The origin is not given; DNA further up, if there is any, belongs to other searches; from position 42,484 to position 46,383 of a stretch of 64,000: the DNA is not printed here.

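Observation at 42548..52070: Possible operon: dead helicase-like protein, orphan MreB paralog, gpmI, and a secreted GLUG protein of the surface family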

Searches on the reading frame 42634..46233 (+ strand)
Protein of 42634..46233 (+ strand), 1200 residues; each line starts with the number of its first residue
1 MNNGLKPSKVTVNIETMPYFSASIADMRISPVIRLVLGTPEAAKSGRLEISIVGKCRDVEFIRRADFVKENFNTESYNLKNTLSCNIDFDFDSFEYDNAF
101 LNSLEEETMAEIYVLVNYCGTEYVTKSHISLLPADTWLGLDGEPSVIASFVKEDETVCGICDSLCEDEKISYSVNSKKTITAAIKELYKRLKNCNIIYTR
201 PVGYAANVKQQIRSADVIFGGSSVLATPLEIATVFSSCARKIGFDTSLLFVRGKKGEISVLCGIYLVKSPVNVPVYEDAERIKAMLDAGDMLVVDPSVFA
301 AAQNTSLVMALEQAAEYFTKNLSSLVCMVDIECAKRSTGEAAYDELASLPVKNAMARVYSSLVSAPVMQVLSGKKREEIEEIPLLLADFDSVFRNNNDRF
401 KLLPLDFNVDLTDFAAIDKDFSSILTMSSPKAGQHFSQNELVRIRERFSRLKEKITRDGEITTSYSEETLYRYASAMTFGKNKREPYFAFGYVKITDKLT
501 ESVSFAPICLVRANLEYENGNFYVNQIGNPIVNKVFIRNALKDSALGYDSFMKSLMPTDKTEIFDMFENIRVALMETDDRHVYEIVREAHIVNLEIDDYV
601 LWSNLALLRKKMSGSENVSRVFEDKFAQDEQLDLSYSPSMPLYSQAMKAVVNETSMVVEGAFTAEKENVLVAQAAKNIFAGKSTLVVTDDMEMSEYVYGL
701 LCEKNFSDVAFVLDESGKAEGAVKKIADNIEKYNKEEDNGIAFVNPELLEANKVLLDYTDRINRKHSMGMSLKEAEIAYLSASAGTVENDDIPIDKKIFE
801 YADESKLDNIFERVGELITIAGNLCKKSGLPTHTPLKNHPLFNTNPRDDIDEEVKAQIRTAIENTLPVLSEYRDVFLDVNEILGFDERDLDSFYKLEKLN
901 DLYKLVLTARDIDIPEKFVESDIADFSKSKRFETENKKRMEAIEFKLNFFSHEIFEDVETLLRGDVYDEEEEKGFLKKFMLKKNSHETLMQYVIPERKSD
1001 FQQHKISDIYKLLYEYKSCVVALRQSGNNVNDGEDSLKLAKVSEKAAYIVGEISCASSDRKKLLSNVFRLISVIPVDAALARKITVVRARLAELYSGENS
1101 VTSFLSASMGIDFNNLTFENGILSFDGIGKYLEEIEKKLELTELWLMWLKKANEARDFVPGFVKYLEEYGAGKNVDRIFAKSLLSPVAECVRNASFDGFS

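Call 85: search_protein_representatives(protein=window:42634-46233:+)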
Query: 1200 residues. Proteins with E-value up to 0.001 (for the whole library): 94; up to 1e-10: 31; up to 1e-30: 19. The best 94 are listed.
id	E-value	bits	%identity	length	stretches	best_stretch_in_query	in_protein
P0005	0.0e+00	1738.8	66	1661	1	1-1200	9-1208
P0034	0.0e+00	1036.9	44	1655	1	1-1192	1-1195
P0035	2.8e-295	998.6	43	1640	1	1-1195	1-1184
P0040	1.9e-287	972.7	42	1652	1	1-1197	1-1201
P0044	1.2e-253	860.8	39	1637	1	1-1198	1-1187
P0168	1.3e-144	499.7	28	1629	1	1-1189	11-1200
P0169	1.9e-140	485.9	29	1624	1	7-1191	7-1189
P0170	2.3e-136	472.3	28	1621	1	3-1187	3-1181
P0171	8.3e-136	470.5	29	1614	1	9-1191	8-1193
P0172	1.2e-133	463.3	28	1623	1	4-1191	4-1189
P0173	9.6e-133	460.4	28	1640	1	1-1189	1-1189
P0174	3.0e-126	438.9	27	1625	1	1-1192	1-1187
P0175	1.7e-124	433.1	27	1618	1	7-1189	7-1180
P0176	5.8e-110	385.0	27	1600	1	13-1188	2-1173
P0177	4.5e-109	382.0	28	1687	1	19-1191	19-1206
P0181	1.6e-31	125.2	21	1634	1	44-1179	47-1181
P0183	3.7e-25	104.1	23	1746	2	397-1057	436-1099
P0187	3.6e-18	81.0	24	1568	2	6-334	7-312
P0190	4.5e-11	57.5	23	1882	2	84-334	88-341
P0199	6.8e-09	50.3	23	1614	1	15-1187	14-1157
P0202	1.9e-08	48.8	26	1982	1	94-337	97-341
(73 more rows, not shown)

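Call 86: search_protein_families(library=ncbifam, proteins=[P0181, P0187, P0190, P0202, P0183], max_evalue=0.001)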
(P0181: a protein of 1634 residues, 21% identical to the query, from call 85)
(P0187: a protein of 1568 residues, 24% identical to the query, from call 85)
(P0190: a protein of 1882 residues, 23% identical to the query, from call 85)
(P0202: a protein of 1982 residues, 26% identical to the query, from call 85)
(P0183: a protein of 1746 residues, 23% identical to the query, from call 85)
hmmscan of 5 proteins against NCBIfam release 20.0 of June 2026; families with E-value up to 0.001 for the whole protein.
P0181 (1634 aa): 1 family
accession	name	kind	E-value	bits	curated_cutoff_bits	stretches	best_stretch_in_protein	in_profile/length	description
NF058533.1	antiphage_ProA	equivalog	1.1e-33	115.9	1500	2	24-359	1-328/1903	anti-phage protein ProA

P0187 (1568 aa): 1 family
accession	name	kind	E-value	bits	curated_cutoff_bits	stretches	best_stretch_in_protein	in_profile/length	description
NF058533.1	antiphage_ProA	equivalog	5.6e-33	113.6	1500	2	673-1217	748-1290/1903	anti-phage protein ProA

P0190 (1882 aa): 6 families
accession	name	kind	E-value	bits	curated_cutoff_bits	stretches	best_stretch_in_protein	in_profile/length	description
NF058533.1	antiphage_ProA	equivalog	0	1941.6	1500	1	39-1880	1-1822/1903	anti-phage protein ProA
NF042953.1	Hhe_antiphage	equivalog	2.1e-250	834.4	2000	3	1135-1803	1063-1721/1797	DUF4011 domain-containing anti-phage protein Hhe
TIGR00376.1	TIGR00376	hypoth_equivalog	3e-30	105.3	348.9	3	1348-1459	359-458/639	IGHMBP2 family helicase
NF040671.1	PLuB_AAA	exception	1.7e-27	95.3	999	2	1352-1611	962-1229/1256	PLuB system helicase-like protein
TIGR01448.2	helicase_RecD2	equivalog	4.8e-08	31.6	500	1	648-735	279-362/713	SF1B family DNA helicase RecD2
TIGR01447.1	recD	equivalog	0.00067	18.3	310.15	0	694-729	153-188/597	exodeoxyribonuclease V subunit alpha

P0202 (1982 aa): 6 families
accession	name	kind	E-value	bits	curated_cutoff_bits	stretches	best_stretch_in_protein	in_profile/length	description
NF058533.1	antiphage_ProA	equivalog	0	2199.8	1500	1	36-1947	1-1903/1903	anti-phage protein ProA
NF042953.1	Hhe_antiphage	equivalog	8.8e-267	888.7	2000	2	1028-1794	969-1728/1797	DUF4011 domain-containing anti-phage protein Hhe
TIGR00376.1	TIGR00376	hypoth_equivalog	6.1e-29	100.9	348.9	3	1475-1604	504-609/639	IGHMBP2 family helicase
NF040671.1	PLuB_AAA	exception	9.4e-23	79.6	999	1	1348-1605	962-1231/1256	PLuB system helicase-like protein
TIGR01448.2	helicase_RecD2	equivalog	5.9e-07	28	500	1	686-736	316-366/713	SF1B family DNA helicase RecD2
TIGR01447.1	recD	equivalog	0.00061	18.5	310.15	0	690-725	151-187/597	exodeoxyribonuclease V subunit alpha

P0183 (1746 aa): 4 families
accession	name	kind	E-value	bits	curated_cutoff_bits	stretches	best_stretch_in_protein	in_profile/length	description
NF058533.1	antiphage_ProA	equivalog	5.2e-47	160.1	1500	2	94-376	53-332/1903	anti-phage protein ProA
NF042953.1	Hhe_antiphage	equivalog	2.6e-09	35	2000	1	706-765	344-403/1797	DUF4011 domain-containing anti-phage protein Hhe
NF005931.1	PRK07952.1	equivalog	0.00026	20.6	357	1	704-738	100-134/246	replicative helicase loader DnaC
NF009043.0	PRK12377.1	subfamily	0.00033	20.3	389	0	701-738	99-136/248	ATP-binding protein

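Call 87: search_protein_families(library=pfam, proteins=[P0181, P0187, P0190, P0202, P0183], max_evalue=0.001)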
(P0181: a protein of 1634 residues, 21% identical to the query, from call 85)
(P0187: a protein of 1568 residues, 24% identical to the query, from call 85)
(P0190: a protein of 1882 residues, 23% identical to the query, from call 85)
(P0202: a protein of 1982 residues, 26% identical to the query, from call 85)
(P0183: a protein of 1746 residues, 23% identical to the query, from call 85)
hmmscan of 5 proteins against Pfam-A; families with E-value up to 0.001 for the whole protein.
P0181 (1634 aa): 0 families

P0187 (1568 aa): 0 families

P0190 (1882 aa): 9 families
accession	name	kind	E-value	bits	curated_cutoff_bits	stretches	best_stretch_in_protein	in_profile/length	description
PF13195.11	DUF4011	-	1.7e-42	145.5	22.2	1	403-577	1-158/158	Protein of unknown function (DUF4011)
PF18741.7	MTES_1575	-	1.3e-31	108.9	38.2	1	1662-1758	1-95/96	REase_MTES_1575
PF13087.12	AAA_12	-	5.3e-23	82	27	1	1419-1611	8-191/195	AAA domain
PF13086.12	AAA_11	-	3.1e-18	66.9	27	2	691-912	3-137/257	AAA domain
PF11784.13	DUF3320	-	1.1e-13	51.3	25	1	1828-1876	2-50/50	Protein of unknown function (DUF3320)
PF13245.12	AAA_19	-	3.8e-07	30.8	25.1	0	695-744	2-54/134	AAA domain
PF13604.12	AAA_30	-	1e-06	29.1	27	0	692-748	4-62/191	AAA domain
PF09848.15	SLFN-g3_helicase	-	3.3e-05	23.8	24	0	706-756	3-55/354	Schlafen group 3, DNA/RNA helicase domain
PF01443.25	Viral_helicase1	-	0.00041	20.7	21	0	1343-1392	48-101/228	Viral superfamily 1 RNA helicase core domain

P0202 (1982 aa): 8 families
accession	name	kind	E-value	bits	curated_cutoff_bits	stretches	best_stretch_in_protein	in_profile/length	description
PF13195.11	DUF4011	-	1.1e-45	155.8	22.2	1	402-574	1-158/158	Protein of unknown function (DUF4011)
PF18741.7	MTES_1575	-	6.2e-37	126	38.2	1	1654-1749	1-94/96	REase_MTES_1575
PF13087.12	AAA_12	-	7.3e-19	68.5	27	1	1412-1604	7-192/195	AAA domain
PF13086.12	AAA_11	-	3.8e-16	60.1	27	2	1345-1387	210-253/257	AAA domain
PF11784.13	DUF3320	-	1.9e-08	34.6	25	1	1811-1858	1-48/50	Protein of unknown function (DUF3320)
PF13245.12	AAA_19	-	3.1e-08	34.3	25.1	0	691-749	1-61/134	AAA domain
PF13604.12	AAA_30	-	6.4e-07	29.7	27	0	689-749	4-66/191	AAA domain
PF01443.25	Viral_helicase1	-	0.00034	21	21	0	1340-1387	49-100/228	Viral superfamily 1 RNA helicase core domain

P0183 (1746 aa): 0 families

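Call 95: find_homologous_proteins(query=A6, max_evalue=0.00001)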
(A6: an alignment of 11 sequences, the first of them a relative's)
Query A6 (11 sequences) (1631 aa, profile of the alignment): 26 proteins with E <= 0.00001 among 8000 candidates.
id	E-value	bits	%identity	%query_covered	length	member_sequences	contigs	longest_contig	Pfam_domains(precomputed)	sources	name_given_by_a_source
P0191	0.0e+0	2193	43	100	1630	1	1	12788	-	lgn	-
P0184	0.0e+0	2180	100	100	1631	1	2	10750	-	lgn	-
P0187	0.0e+0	2098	39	71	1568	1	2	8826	-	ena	-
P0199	0.0e+0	2021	31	100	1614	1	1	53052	-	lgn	-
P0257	0.0e+0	1917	73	100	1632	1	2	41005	-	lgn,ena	-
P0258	0.0e+0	1900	38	100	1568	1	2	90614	-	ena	-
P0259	0.0e+0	1836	38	100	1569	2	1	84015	-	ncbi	-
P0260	0.0e+0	1803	37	100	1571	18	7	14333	-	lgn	-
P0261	0.0e+0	1800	32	100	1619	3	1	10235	-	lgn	-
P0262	0.0e+0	1792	42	100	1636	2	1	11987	-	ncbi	-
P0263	0.0e+0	1653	33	100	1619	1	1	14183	-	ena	-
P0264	0.0e+0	1620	37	100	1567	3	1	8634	-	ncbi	-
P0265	0.0e+0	1589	36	100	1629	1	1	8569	-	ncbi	-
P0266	0.0e+0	1579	37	100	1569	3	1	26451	-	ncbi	-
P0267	1.1e-85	306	21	48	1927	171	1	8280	PF11784.14,PF13195.12,PF13087.13,PF13086.13,PF01443.25,PF13604.13,PF13245.13,PF18741.8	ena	-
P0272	5.0e-60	221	-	-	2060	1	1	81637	PF11784.14,PF13195.12,PF13087.13,PF13086.13,PF13604.13,PF13245.13,PF18741.8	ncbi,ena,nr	ncbi:MAG: DUF3320 domain-containing protein [Planctomycetes bacterium]|nr:DUF3320 domain-containing 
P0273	1.3e-55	207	20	23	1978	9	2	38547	PF11784.14,PF13195.12,PF13087.13,PF13086.13,PF13604.13,PF13245.13,PF18741.8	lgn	-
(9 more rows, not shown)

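Call 96: find_encoding_contigs(protein=P0259, flank=7000, max_places=1)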
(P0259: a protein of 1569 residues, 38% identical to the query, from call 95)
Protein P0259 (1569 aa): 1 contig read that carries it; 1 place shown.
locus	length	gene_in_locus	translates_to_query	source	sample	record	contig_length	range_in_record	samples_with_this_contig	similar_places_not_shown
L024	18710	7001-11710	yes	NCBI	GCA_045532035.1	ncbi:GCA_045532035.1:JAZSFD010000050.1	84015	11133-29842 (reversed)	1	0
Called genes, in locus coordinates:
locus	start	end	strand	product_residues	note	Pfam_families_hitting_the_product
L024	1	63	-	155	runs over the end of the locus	PF03862:SpoVAC_SpoVAEB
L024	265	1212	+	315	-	PF02195:ParB_N, PF17762:HTH_ParB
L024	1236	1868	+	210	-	-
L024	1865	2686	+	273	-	-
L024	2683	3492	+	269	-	PF00588:SpoU_methylase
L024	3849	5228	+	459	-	PF13353:Fer4_12, PF04055:Radical_SAM, PF13186:SPASM (weak)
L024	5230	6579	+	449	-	PF01276:OKR_DC_1, PF05889:SepSecS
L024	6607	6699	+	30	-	-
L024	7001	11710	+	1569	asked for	-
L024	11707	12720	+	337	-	PF00022:Actin, PF06723:MreB_Mbl, PF00012:HSP70, PF14450:FtsA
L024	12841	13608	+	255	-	PF00814:TsaD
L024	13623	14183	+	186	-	PF00156:Pribosyltran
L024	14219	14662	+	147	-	PF01741:MscL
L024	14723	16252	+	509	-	PF01055:Glyco_hydro_31_2nd, PF21365:Glyco_hydro_31_3rd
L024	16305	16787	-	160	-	PF02590:SPOUT_MTase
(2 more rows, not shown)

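Call 97: find_encoding_contigs(protein=P0199, flank=7000, max_places=1)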
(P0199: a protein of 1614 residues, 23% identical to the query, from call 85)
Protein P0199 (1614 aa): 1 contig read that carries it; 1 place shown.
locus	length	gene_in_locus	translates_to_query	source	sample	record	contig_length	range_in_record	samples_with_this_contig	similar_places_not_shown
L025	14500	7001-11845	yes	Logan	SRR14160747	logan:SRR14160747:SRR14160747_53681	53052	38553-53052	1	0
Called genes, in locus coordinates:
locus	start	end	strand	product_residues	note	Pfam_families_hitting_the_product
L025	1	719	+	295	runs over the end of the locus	PF00701:DHDPS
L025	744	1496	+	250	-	PF01113:DapB_N, PF05173:DapB_C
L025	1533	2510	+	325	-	PF16654:DAPDH_C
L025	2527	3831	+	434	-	PF00278:Orn_DAP_Arg_deC, PF02784:Orn_Arg_deC_N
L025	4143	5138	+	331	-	PF00005:ABC_tran, PF13304:AAA_21 (faint), PF02463:SMC_N (weak), PF09383:NIL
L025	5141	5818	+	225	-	PF00528:BPD_transp_1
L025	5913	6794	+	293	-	PF03180:Lipoprotein_9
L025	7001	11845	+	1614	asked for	-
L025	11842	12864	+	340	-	PF06723:MreB_Mbl, PF00022:Actin (weak), PF00012:HSP70, PF14450:FtsA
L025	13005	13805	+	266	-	PF00814:TsaD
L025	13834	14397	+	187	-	PF00156:Pribosyltran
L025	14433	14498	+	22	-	?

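Call 98: find_encoding_contigs(protein=P0257, flank=7000, max_places=1)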
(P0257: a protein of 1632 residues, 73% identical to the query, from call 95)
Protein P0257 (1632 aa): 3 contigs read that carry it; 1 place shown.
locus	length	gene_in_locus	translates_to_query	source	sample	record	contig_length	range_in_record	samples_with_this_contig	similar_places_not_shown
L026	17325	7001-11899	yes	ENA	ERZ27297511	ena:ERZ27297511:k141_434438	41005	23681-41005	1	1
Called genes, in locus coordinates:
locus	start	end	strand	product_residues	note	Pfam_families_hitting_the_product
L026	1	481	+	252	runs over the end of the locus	-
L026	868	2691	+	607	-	PF03553:Na_H_antiporter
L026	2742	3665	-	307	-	-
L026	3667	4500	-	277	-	PF26351:DUF8091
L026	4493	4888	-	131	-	-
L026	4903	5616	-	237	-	PF01479:S4, PF00849:PseudoU_synth_2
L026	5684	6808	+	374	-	PF00768:Peptidase_S11, PF13354:Beta-lactamase2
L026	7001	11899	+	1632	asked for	-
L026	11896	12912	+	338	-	PF06723:MreB_Mbl, PF00022:Actin (weak), PF00012:HSP70, PF14450:FtsA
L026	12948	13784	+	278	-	PF00814:TsaD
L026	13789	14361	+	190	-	PF00156:Pribosyltran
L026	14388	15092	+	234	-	PF02585:PIG-L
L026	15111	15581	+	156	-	PF01741:MscL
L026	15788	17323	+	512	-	?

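Call 100: find_encoding_contigs(protein=P0273, flank=6000, max_places=2)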
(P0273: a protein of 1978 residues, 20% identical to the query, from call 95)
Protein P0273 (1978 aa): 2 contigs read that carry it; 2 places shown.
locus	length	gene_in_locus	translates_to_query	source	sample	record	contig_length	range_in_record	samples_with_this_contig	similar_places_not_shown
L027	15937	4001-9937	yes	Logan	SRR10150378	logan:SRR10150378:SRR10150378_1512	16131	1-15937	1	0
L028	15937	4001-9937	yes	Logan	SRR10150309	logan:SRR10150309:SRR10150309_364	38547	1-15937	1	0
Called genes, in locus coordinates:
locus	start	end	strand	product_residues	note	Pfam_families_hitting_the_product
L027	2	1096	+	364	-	?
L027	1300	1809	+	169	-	-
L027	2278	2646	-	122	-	-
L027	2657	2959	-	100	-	PF09907:HigB_toxin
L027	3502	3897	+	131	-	-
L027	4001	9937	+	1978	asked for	PF13195:DUF4011, PF13086:AAA_11 (weak), PF13604:AAA_30 (faint), PF13245:AAA_19 (faint), PF13086:AAA_11, PF13087:AAA_12, PF18741:MTES_1575, PF11784:DUF3320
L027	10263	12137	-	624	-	PF08614:ATG16 (weak)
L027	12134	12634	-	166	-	PF20288:MC2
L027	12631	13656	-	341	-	PF20282:CTD6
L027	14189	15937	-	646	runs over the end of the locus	?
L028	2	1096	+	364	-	?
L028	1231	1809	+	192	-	PF13148:DUF3987 (weak)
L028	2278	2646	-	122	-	-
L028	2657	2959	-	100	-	PF09907:HigB_toxin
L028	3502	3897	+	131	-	-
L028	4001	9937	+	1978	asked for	PF13195:DUF4011, PF13086:AAA_11 (weak), PF13604:AAA_30 (faint), PF13245:AAA_19 (faint), PF13086:AAA_11, PF13087:AAA_12, PF18741:MTES_1575, PF11784:DUF3320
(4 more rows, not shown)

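Call 101: find_encoding_contigs(protein=P0272, flank=6000, max_places=1)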
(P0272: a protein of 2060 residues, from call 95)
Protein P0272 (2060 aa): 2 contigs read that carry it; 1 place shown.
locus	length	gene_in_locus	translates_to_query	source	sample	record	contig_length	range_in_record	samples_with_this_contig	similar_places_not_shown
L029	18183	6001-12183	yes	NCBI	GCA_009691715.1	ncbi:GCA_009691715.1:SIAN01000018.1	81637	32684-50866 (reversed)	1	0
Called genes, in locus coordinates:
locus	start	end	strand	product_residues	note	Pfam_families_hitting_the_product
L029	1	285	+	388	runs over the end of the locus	PF13439:Glyco_transf_4, PF20706:GT4-conflict, PF00534:Glycos_transf_1, PF13692:Glyco_trans_1_4, PF13524:Glyco_trans_1_2 (weak)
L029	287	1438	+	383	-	PF13439:Glyco_transf_4, PF20706:GT4-conflict, PF00534:Glycos_transf_1, PF13692:Glyco_trans_1_4, PF13524:Glyco_trans_1_2 (weak)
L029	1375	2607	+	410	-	PF20706:GT4-conflict, PF00534:Glycos_transf_1, PF13692:Glyco_trans_1_4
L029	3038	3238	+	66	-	-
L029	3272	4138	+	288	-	PF16822:ALGX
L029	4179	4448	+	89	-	-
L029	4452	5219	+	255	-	PF11376:DUF3179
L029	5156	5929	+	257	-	-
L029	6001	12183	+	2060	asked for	PF13195:DUF4011, PF13086:AAA_11, PF13245:AAA_19 (faint), PF13604:AAA_30 (faint), PF13086:AAA_11, PF13087:AAA_12, PF18741:MTES_1575, PF11784:DUF3320 (weak)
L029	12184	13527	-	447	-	PF13173:AAA_14, PF13635:DUF4143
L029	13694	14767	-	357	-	PF16697:Yop-YscD_cpl, PF00498:FHA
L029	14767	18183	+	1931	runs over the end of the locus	PF13385:Laminin_G_3 (weak), PF04734:Ceramidase_alk, PF23500:DUF7133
